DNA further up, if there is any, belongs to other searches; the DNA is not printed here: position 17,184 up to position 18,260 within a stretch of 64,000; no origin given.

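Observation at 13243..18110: Translationally coupled Ca-type P-ATPase, NOX-like flavocytochrome and a DUF4396-like membrane protein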

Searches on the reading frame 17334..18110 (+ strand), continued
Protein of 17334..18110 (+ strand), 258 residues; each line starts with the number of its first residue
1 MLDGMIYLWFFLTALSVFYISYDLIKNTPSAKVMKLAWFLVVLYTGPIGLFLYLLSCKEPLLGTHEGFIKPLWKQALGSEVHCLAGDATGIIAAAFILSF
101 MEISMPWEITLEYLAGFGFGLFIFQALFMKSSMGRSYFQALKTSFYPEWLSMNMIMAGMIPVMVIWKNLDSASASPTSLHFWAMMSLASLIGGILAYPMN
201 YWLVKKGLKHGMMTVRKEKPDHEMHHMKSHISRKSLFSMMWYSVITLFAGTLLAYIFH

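Call 72: find_encoding_contigs(protein=P0148, flank=5000, max_places=2)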
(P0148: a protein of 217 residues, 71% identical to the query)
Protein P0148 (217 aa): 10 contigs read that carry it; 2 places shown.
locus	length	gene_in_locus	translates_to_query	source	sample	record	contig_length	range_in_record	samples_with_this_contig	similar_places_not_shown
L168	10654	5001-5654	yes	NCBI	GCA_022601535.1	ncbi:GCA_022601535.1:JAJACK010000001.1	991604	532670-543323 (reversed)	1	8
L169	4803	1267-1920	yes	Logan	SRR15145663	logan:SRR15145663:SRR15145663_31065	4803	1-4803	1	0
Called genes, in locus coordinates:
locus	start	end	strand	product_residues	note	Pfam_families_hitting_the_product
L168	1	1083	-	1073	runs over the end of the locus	PF09699:Paired_CXXCH_1 (faint), PF02433:FixO (faint), PF00034:Cytochrom_C (weak), PF13442:Cytochrome_CBB3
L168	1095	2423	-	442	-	PF00033:Cytochrome_B, PF14358:DUF4405, PF13631:Cytochrom_B_N_2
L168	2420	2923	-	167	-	PF00355:Rieske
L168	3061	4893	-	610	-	PF13237:Fer4_10 (faint), PF13484:Fer4_16 (faint), PF14691:Fer4_20, PF12837:Fer4_6 (faint), PF00070:Pyr_redox (faint), PF07992:Pyr_redox_2, PF12838:Fer4_7 (weak), PF00037:Fer4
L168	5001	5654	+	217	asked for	PF14342:DUF4396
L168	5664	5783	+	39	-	-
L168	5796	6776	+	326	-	-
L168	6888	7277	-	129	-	-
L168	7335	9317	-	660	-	PF04851:ResIII, PF17757:UvrB_inter, PF27431:UvrB_3rd, PF00271:Helicase_C, PF12344:UvrB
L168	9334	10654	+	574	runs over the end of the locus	PF00890:FAD_binding_2 (faint), PF01266:DAO, PF01494:FAD_binding_3 (faint), PF12831:FAD_oxidored (weak), PF16901:DAO_C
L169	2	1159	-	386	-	?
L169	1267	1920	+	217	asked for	PF14342:DUF4396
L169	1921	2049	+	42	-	-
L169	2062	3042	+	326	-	-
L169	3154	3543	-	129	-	-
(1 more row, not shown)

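Call 73: find_encoding_contigs(protein=P0123, flank=5000, max_places=2)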
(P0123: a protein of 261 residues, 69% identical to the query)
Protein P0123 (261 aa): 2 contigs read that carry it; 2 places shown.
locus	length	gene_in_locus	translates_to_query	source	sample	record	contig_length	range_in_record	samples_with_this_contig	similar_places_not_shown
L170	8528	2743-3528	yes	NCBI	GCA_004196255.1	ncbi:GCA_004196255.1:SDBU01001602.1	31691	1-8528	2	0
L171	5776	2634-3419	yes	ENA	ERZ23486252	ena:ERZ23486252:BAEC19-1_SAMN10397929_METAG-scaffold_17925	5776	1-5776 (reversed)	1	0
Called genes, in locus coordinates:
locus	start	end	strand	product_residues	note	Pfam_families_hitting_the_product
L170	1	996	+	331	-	PF00587:tRNA-synt_2b, PF03129:HGTP_anticodon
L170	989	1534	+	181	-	PF17435:CT_584-like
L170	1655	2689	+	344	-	PF13784:Fic_N (faint), PF02661:Fic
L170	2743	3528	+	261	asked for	PF14342:DUF4396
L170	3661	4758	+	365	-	-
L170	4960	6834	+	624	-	PF04326:SLFN_AlbA_2, PF13749:HATPase_c_4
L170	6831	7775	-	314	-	PF05150:Legionella_OMP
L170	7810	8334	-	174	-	PF07638:Sigma70_ECF (weak), PF12645:HTH_16 (weak), PF04542:Sigma70_r2, PF08281:Sigma70_r4_2, PF04545:Sigma70_r4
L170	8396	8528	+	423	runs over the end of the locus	PF03952:Enolase_N, PF00113:Enolase_C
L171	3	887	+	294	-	?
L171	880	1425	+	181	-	PF17435:CT_584-like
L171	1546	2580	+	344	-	PF02661:Fic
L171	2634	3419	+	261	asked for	PF14342:DUF4396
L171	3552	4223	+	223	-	-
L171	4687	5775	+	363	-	?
